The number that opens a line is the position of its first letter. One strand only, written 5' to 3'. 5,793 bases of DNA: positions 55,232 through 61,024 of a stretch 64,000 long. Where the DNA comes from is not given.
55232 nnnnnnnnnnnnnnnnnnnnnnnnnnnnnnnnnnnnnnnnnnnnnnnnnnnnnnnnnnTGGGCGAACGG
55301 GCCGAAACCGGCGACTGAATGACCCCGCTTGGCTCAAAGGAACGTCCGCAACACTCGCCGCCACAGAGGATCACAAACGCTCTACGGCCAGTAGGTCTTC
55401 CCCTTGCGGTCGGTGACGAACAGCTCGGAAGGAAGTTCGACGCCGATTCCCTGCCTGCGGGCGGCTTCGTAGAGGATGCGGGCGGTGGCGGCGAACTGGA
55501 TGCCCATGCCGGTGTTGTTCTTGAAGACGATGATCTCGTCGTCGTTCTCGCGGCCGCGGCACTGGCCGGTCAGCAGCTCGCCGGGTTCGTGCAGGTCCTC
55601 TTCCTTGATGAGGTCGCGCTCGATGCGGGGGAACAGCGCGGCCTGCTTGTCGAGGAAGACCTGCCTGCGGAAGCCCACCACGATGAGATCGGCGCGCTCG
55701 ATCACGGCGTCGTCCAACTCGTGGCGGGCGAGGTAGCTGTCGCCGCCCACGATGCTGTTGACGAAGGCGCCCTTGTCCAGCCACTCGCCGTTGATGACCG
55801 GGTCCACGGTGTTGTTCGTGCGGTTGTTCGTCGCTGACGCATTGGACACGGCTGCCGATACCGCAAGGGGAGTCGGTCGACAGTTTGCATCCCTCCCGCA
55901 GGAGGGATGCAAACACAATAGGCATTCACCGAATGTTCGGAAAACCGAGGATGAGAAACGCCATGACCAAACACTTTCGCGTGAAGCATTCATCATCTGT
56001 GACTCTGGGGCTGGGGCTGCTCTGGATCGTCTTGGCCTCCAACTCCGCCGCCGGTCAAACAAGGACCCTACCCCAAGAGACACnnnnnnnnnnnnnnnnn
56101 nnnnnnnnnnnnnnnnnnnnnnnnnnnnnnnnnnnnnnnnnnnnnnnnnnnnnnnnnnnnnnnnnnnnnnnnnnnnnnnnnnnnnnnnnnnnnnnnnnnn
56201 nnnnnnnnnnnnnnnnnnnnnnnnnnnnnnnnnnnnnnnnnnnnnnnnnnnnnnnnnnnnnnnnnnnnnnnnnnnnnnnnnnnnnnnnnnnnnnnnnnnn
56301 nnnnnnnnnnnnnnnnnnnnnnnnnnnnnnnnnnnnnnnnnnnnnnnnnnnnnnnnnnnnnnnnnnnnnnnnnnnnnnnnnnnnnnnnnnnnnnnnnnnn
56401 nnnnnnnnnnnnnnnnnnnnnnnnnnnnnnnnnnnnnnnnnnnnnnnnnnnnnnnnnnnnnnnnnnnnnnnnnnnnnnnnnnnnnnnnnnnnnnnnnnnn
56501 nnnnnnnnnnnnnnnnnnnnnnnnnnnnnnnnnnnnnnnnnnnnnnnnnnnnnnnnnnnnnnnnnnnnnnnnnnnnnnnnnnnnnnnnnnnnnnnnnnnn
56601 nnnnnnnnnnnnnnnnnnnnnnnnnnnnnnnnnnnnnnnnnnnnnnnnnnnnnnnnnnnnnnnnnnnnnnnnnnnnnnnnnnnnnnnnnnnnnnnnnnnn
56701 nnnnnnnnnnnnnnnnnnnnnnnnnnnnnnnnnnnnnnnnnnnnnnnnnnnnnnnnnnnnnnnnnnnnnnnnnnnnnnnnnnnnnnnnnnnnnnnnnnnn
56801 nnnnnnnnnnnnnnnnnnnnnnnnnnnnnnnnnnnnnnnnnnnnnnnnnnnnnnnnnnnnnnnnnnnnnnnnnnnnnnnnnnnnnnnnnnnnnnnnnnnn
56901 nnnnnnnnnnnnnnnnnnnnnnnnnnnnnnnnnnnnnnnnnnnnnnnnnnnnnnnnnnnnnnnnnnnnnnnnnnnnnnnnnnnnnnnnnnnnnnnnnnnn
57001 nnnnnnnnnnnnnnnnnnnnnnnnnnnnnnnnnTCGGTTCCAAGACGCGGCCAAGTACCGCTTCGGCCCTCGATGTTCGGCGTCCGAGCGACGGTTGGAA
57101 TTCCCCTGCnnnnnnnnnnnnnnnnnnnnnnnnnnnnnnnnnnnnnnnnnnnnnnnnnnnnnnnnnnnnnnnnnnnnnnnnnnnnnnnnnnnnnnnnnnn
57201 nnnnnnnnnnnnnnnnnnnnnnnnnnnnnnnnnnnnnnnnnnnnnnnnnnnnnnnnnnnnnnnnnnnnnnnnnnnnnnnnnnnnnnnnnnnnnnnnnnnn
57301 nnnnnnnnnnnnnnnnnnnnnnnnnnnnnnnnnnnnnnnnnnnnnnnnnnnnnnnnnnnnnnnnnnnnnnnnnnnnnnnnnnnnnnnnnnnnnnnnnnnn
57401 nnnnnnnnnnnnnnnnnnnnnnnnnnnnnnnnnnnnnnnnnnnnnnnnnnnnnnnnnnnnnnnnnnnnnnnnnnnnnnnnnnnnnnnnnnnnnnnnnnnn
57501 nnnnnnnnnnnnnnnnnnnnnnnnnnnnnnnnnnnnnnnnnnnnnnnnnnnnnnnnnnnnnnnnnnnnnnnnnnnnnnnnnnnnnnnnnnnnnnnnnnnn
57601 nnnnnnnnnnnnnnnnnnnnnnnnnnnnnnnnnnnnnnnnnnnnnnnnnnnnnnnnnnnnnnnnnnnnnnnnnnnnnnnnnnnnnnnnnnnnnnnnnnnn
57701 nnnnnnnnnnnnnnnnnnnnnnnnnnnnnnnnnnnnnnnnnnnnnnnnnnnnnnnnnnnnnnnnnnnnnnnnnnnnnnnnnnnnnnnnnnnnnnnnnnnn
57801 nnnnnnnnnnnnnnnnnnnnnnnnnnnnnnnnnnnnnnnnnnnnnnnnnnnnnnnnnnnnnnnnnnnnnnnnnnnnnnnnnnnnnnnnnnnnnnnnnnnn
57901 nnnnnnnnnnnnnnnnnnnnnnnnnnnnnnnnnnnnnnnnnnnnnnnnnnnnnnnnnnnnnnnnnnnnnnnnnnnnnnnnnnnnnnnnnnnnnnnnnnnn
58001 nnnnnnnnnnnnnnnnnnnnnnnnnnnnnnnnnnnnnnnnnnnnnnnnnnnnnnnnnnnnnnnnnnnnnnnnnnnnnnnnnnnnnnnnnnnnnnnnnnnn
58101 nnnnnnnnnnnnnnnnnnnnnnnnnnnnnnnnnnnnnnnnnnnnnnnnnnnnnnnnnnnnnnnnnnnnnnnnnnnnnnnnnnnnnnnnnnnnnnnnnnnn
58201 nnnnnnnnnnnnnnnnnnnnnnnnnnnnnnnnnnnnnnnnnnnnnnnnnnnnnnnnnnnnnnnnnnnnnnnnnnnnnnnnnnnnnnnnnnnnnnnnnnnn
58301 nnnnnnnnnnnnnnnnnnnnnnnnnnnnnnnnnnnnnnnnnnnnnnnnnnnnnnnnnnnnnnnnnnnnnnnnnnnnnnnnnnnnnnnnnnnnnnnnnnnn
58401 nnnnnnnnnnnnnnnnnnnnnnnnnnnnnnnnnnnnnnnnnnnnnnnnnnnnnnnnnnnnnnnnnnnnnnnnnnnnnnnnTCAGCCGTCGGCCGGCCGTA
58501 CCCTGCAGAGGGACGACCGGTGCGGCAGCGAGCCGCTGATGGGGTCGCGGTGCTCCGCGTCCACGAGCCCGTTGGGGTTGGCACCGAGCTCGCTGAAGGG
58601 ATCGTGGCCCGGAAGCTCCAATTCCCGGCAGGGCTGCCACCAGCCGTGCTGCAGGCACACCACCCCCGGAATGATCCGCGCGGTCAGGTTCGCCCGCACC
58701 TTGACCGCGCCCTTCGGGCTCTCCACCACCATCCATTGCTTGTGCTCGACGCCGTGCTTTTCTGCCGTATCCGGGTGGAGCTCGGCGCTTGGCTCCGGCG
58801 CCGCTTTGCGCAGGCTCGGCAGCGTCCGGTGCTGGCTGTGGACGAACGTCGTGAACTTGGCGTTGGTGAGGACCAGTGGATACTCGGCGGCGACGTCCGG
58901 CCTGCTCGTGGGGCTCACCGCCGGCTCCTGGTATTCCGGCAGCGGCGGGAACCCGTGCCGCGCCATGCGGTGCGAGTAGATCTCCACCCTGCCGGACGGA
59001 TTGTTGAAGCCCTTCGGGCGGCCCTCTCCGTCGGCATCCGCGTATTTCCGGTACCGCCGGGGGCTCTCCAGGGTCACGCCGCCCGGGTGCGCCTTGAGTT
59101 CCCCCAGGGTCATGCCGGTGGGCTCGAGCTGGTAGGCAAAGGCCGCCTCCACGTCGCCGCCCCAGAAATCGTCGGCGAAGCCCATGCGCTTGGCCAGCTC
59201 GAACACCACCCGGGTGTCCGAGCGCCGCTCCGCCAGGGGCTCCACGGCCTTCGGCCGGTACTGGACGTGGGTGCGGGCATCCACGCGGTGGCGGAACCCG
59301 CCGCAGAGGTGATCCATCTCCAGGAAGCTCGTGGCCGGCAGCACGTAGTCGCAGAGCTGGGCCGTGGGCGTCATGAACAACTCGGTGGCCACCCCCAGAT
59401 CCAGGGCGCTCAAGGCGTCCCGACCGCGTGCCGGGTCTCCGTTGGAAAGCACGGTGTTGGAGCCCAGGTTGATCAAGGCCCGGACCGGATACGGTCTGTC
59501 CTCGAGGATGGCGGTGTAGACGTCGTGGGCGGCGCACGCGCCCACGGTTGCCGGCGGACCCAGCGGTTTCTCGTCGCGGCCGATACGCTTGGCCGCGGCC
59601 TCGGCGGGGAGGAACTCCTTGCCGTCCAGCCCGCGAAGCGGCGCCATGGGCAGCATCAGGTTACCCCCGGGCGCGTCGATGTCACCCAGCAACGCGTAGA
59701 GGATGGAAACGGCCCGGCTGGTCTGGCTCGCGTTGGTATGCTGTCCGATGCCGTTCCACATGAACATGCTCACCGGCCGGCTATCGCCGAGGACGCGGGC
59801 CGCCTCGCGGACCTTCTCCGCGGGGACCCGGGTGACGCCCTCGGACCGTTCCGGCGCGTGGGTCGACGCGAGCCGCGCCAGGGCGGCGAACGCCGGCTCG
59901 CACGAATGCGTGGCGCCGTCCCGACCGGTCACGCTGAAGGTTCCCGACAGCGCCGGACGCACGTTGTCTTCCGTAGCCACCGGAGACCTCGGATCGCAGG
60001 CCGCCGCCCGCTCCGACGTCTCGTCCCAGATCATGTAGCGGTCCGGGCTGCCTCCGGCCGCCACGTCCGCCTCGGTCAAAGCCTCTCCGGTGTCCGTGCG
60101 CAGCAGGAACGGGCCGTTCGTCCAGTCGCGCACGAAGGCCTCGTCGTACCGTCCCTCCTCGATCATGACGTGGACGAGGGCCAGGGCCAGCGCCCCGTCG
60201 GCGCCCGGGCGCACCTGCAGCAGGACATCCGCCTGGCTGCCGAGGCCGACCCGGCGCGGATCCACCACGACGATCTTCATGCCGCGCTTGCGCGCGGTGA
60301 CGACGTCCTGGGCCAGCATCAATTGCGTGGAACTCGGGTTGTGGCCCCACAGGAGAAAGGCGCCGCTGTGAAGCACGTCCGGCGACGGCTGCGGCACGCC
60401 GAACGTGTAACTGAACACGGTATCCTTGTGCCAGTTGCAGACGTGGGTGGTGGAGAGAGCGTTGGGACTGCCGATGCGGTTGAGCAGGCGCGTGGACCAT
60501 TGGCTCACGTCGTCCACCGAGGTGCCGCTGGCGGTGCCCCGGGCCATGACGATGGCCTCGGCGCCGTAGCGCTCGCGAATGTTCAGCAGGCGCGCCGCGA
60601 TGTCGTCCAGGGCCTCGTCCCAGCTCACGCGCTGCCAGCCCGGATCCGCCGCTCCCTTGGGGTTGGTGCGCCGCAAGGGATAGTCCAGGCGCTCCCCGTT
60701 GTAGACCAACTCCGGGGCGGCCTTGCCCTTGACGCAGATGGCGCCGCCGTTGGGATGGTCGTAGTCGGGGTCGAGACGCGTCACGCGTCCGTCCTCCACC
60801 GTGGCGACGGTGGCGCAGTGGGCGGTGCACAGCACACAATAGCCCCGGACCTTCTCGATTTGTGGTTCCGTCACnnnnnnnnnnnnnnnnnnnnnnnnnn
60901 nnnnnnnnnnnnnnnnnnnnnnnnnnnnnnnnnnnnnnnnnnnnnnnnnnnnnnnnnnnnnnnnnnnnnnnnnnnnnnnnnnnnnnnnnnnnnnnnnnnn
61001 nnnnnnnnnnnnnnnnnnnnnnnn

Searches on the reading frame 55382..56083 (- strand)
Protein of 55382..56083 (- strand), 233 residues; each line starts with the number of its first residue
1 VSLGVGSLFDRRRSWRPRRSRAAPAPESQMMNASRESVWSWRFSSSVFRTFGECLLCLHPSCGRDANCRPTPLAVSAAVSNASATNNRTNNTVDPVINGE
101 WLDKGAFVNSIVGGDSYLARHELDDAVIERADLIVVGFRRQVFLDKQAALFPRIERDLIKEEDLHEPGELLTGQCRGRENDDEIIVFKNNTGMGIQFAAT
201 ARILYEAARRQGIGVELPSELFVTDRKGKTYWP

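Call 61: search_protein_families(library=pfam, proteins=[window:55382-56083:-])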
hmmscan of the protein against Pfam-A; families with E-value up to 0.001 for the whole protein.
window:55382-56083:- (233 aa): 1 family
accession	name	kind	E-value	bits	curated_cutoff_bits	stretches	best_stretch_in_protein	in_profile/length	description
PF02423.21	OCD_Mu_crystall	-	1.5e-13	50.8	24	1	85-210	201-312/314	Ornithine cyclodeaminase/mu-crystallin family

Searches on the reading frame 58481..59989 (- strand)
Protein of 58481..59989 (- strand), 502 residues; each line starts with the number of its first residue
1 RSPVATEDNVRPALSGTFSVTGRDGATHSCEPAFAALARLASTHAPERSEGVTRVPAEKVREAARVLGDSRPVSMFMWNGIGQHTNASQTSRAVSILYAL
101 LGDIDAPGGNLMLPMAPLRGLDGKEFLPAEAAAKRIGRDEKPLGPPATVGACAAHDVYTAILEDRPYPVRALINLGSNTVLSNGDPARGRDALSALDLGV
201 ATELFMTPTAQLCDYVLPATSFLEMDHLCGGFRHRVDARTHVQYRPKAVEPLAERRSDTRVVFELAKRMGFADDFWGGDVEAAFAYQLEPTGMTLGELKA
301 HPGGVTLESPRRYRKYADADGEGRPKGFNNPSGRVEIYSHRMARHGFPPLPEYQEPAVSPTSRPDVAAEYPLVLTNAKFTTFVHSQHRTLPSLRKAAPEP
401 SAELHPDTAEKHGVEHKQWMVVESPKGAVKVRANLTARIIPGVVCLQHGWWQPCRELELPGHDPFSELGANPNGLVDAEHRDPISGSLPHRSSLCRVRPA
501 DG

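Call 61: search_protein_families(library=pfam, proteins=[window:58481-59989:-])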
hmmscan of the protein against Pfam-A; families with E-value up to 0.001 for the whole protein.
window:58481-59989:- (502 aa): 2 families
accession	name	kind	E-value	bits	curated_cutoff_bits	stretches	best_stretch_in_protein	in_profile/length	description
PF01568.27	Molydop_binding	-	4.3e-24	85.1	26.8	1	372-488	1-104/110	Molydopterin dinucleotide binding domain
PF00384.28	Molybdopterin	-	4.2e-10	39.6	24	1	79-268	190-353/353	Molybdopterin oxidoreductase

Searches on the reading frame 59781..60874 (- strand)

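Call 15: search_protein_families(library=pfam, proteins=[window:59781-60874:-])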
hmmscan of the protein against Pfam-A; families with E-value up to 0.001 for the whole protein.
window:59781-60874:- (364 aa): 2 families
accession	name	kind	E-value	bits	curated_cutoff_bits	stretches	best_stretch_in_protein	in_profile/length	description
PF00384.28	Molybdopterin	-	8.3e-27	94.6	24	1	62-253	1-190/353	Molybdopterin oxidoreductase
PF04879.21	Molybdop_Fe4S4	-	1e-08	35.4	22.7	1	8-59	3-55/55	Molybdopterin oxidoreductase Fe4S4 domain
